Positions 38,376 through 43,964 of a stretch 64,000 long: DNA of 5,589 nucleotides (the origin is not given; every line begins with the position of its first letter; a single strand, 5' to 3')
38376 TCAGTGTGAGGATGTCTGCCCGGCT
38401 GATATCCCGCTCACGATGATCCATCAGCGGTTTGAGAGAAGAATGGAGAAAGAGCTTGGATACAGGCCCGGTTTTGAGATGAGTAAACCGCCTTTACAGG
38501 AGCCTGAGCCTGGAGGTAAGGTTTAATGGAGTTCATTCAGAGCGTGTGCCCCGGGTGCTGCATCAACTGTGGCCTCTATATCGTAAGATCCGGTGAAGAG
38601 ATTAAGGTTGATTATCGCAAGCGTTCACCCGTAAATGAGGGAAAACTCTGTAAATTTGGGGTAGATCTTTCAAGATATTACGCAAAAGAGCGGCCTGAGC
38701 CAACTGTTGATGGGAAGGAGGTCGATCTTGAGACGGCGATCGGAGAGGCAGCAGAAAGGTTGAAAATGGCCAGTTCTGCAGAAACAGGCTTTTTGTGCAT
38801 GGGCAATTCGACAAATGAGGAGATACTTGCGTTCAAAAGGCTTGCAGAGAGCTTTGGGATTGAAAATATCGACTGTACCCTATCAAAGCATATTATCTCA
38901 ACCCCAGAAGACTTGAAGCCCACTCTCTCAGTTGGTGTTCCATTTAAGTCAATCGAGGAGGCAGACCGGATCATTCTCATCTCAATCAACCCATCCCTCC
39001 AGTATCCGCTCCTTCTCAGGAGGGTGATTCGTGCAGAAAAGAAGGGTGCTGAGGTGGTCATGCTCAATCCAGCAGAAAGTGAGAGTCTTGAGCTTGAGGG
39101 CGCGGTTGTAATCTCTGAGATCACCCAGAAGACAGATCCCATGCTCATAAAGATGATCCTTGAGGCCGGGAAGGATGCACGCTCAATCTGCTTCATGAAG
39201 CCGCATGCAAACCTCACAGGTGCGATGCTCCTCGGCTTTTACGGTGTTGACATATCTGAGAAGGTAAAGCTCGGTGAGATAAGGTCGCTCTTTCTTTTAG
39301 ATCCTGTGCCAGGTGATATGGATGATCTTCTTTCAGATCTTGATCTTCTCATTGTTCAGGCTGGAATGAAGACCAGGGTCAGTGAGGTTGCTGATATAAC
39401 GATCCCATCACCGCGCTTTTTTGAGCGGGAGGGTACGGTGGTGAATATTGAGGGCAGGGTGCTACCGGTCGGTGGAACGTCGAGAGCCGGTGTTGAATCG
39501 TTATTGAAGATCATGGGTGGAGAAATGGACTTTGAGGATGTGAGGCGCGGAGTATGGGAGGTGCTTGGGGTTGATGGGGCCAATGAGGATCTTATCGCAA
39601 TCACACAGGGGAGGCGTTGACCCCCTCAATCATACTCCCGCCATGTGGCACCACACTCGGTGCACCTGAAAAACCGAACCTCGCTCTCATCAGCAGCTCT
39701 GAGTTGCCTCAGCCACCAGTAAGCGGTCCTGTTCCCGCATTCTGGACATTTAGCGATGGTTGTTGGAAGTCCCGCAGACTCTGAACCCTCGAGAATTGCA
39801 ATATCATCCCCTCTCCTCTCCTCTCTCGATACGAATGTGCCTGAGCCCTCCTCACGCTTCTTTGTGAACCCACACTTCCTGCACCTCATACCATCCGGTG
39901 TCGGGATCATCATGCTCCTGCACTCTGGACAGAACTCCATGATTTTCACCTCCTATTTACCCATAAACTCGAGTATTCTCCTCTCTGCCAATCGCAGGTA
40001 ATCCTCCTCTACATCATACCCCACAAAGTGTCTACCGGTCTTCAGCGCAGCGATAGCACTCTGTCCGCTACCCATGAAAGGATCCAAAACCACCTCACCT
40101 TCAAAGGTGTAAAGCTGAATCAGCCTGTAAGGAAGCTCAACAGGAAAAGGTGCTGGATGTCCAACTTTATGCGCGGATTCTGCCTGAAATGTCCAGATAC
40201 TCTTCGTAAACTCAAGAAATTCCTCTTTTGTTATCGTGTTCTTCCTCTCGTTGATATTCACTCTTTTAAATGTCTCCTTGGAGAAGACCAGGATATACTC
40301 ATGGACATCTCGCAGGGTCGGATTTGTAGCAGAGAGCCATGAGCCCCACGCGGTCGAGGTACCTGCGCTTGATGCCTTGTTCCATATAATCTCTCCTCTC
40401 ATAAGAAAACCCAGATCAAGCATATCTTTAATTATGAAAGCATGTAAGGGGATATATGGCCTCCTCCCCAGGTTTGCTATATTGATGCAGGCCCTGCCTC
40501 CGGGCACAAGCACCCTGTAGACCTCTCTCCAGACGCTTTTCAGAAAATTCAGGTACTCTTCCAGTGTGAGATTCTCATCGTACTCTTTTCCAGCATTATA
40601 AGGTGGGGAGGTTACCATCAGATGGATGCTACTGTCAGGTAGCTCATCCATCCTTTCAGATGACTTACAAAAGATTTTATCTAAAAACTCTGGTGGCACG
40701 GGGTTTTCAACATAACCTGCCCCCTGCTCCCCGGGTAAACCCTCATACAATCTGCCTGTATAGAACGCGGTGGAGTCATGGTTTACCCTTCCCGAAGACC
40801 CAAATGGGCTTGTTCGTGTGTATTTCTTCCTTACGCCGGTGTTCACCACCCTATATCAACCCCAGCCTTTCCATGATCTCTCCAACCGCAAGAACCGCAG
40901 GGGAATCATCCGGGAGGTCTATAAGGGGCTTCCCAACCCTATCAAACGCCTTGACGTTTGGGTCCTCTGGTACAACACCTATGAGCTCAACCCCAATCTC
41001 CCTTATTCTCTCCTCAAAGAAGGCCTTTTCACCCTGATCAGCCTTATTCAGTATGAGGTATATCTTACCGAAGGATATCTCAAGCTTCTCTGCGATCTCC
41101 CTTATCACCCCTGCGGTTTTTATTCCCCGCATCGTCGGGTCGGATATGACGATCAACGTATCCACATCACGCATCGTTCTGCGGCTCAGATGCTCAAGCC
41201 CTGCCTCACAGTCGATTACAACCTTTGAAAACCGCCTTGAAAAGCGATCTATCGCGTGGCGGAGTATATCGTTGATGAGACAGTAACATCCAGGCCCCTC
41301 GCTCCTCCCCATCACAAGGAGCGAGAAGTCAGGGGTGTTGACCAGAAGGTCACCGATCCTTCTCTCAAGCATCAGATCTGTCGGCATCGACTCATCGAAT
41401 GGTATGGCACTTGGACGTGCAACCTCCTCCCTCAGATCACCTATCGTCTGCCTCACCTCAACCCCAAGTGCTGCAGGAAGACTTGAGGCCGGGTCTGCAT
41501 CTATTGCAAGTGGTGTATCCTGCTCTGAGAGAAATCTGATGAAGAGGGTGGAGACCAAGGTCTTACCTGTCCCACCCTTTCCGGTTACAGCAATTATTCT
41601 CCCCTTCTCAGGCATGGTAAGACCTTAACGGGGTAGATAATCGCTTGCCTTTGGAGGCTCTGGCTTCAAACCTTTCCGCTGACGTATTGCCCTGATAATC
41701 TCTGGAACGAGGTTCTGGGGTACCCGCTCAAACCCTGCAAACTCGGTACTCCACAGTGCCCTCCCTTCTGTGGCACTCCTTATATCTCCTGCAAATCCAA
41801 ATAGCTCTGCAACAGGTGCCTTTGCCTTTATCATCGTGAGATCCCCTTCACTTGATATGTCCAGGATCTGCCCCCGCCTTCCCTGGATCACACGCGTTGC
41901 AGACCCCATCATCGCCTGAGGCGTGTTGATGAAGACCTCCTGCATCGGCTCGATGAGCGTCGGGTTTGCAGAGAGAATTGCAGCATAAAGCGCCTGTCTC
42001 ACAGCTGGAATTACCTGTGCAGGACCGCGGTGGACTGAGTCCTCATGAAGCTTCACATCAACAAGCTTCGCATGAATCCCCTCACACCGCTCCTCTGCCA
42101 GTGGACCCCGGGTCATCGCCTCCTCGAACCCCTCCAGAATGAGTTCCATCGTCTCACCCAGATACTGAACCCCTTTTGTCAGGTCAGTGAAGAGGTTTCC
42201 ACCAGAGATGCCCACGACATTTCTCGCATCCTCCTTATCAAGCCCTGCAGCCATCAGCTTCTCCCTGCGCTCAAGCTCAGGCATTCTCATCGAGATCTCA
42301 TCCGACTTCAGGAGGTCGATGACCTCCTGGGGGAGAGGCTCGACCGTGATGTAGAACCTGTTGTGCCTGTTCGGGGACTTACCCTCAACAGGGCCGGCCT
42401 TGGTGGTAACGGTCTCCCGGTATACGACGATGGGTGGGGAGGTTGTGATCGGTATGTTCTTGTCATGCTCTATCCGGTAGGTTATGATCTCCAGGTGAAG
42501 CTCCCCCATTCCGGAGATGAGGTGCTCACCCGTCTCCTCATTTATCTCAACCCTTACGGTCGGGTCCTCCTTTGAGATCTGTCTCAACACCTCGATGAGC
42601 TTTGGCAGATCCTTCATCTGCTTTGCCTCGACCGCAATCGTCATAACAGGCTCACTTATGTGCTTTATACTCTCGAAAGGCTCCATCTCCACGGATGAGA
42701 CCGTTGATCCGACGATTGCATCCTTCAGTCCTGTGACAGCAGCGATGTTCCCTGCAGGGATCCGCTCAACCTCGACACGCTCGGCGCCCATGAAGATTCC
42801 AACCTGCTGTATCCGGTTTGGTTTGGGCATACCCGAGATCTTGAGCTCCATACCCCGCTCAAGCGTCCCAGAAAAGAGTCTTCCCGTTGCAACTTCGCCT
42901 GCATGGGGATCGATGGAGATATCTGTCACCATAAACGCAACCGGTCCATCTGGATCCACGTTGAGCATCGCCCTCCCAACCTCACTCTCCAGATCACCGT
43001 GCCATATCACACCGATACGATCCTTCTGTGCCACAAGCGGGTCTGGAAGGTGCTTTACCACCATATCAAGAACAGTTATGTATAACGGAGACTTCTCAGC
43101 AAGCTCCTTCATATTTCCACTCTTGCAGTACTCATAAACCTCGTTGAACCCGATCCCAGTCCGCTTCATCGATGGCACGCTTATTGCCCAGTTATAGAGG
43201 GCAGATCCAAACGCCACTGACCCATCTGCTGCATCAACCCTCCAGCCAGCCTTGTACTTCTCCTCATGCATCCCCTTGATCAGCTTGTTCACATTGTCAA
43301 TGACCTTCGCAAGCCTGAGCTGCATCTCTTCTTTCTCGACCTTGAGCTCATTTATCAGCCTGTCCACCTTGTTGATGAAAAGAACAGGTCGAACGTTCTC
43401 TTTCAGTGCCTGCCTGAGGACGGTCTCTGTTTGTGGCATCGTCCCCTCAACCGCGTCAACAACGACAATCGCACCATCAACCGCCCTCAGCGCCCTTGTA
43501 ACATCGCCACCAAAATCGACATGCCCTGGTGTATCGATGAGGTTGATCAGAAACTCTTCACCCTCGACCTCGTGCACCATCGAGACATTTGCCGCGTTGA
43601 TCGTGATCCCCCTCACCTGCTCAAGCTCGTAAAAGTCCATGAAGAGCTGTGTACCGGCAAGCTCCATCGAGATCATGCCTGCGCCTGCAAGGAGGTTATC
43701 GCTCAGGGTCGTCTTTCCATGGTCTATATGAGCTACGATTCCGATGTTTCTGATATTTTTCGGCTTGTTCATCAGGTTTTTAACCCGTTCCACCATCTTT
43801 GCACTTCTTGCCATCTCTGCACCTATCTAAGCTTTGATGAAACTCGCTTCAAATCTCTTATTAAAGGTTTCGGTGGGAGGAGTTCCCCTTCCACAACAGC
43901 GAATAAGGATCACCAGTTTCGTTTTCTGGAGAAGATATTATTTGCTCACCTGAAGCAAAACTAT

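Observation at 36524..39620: MvhD / FdhB-like / truncated, apparently non-catalytic FdhA-like module attached to the 3' end of the Fqo operon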

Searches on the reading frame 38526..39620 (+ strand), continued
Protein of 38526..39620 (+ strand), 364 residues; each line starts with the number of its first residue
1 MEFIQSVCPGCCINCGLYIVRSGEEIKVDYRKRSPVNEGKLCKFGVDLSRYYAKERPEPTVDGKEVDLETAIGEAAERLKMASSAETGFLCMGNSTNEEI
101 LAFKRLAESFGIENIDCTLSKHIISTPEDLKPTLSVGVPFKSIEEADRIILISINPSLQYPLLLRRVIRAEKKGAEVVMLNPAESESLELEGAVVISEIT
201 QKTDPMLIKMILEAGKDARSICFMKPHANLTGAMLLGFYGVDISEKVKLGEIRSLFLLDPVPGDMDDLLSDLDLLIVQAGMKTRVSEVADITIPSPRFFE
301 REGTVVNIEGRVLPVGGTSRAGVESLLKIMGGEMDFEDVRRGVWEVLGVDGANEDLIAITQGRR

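Call 89: find_encoding_contigs(protein=P0001, flank=10000, max_places=3)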
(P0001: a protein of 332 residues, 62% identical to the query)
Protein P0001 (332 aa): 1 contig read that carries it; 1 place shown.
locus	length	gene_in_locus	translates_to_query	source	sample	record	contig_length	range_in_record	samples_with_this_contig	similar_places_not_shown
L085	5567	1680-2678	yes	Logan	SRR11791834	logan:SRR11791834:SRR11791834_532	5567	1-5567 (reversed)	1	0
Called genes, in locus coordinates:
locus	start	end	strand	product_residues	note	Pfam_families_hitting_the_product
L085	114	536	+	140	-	PF02662:FlpD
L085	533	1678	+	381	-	PF04422:FrhB_FdhB_N, PF04432:FrhB_FdhB_C, PF13237:Fer4_10 (faint), PF12797:Fer4_2 (faint), PF12838:Fer4_7 (weak), PF13183:Fer4_8 (weak), PF13187:Fer4_9 (weak), PF00037:Fer4 (weak), +4 more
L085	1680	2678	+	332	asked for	PF04879:Molybdop_Fe4S4, PF00384:Molybdopterin (weak)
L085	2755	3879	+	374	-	-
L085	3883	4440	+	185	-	-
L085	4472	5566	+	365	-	?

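Call 94: search_solved_structures(query=P0127, max_evalue=1e-10)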
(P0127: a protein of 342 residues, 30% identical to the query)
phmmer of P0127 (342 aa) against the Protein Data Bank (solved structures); distinct sequences matched with E-value up to 1e-10: 3.
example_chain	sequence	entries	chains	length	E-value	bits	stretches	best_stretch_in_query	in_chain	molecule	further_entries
8rvu_D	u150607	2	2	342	1.6e-32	116.4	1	4-339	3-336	Formate dehydrogenase, alpha subunit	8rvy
8rvv_D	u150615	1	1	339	2.4e-32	115.8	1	4-338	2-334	Formate dehydrogenase, alpha subunit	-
9t1s_L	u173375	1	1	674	1.2e-25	93.7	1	2-50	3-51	formate dehydrogenase (coenzyme F420)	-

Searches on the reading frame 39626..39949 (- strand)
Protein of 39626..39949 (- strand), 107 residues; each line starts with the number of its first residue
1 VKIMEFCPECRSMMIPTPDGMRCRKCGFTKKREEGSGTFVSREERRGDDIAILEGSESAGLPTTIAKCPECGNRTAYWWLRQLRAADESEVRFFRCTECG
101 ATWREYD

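Call 4: search_protein_families(library=pfam, proteins=[window:39626-39949:-], max_evalue=0.01)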
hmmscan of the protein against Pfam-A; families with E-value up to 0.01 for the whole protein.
window:39626-39949:- (107 aa): 11 families
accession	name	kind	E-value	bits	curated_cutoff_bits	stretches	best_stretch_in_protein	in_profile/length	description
PF01096.23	Zn_ribbon_TFIIS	-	2.8e-17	62.7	21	1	66-104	1-39/39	Transcription factor S-II (TFIIS)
PF02150.21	Zn_ribbon_RPB9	-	5.2e-07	29.9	25.2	1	4-28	1-29/36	RNA polymerases M/15 Kd subunit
PF12760.12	Zn_ribbon_IS1595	-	3.3e-05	24.2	25.4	1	66-101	19-45/46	Transposase zinc-ribbon domain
PF19134.6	DUF5817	-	0.0003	21.1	31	0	65-90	21-46/57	Domain of unknown function (DUF5817)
PF07282.18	Cas12f1-like_TNB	-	0.00075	20.1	26.3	0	65-102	28-49/60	Cas12f1-like, TNB domain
PF03604.18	Zn_ribbon_RPAB4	-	0.0011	19.1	24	0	7-28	3-25/32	DNA directed RNA polymerase, 7 kDa subunit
PF18551.6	TackOD1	-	0.0012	18.9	32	1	2-34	86-118/188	Thaumarchaeal output domain 1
PF24292.1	DUF7479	-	0.0029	18.1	27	0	61-73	26-38/60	Domain of unknown function (DUF7479)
PF12773.13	DZR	-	0.0035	17.9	27.3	0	5-27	13-31/45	Double zinc ribbon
PF23137.1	HVO_0758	-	0.0062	16.8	27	0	87-105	35-54/55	HVO_0758 mu-protein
PF22289.1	DmmA-like_C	-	0.0071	16.7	27.4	0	6-28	3-26/44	Dimethylamine monooxygenase subunit DmmA-like, C-terminal domain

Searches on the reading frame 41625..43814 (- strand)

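Call 5: search_protein_families(library=ncbifam, proteins=[window:41625-43814:-], max_evalue=0.001)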
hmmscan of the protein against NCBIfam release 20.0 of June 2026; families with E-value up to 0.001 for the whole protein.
window:41625-43814:- (729 aa): 36 families (the best 25 are shown)
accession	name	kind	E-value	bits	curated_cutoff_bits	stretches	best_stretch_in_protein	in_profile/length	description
TIGR00490.1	aEF-2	equivalog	0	1216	738.45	1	4-719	2-720/720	elongation factor EF-2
TIGR00484.1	EF-G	equivalog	8e-105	351.5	659.4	3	19-169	8-156/691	elongation factor G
NF009381.0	PRK12740.1-5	subfamily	1e-101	341.4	583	2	247-713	267-688/692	elongation factor G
NF009891.0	PRK13351.1-1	equivalog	6.5e-77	259.6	597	3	247-473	252-476/681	elongation factor G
TIGR01394.1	TypA_BipA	equivalog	3.5e-74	250.1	757.3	3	21-158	1-134/594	translational GTPase TypA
NF058620.1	EFG2_Bacteroid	exception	1.9e-71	241.5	1000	2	284-711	293-712/717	elongation factor G2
NF012153.1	tet_protect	equivalog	2.9e-65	220.7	775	3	23-170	2-147/614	tetracycline resistance ribosomal protection protein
NF009377.1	PRK12740.1-1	equivalog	3.3e-64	217.5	890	3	247-474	271-502/700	elongation factor G-like protein EF-G2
NF009379.0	PRK12740.1-3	equivalog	1.2e-60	205.9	513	3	284-472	284-467/674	elongation factor G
TIGR01393.1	lepA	equivalog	7.3e-56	189.7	533.9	2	19-162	1-144/595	translation elongation factor 4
NF007583.0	PRK10218.1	equivalog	4e-45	153.9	1260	2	20-152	4-132/607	ribosome-dependent GTPase TypA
NF033148.1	tet_protect_M_W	exception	1.7e-40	139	1100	2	20-170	2-150/639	TetM/TetW/TetO/TetS family tetracycline resistance ribosomal protection protein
NF001964.0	PRK00741.1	equivalog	3e-40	138.2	473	2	16-156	7-149/529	peptide chain release factor 3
NF009892.0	PRK13351.1-3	equivalog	1.3e-39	136.1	640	3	20-156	2-141/623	elongation factor G-like protein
NF000120.3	47473_otr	exception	2.9e-37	128.6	900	2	23-153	4-132/608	tetracycline resistance ribosomal protection protein Otr(A)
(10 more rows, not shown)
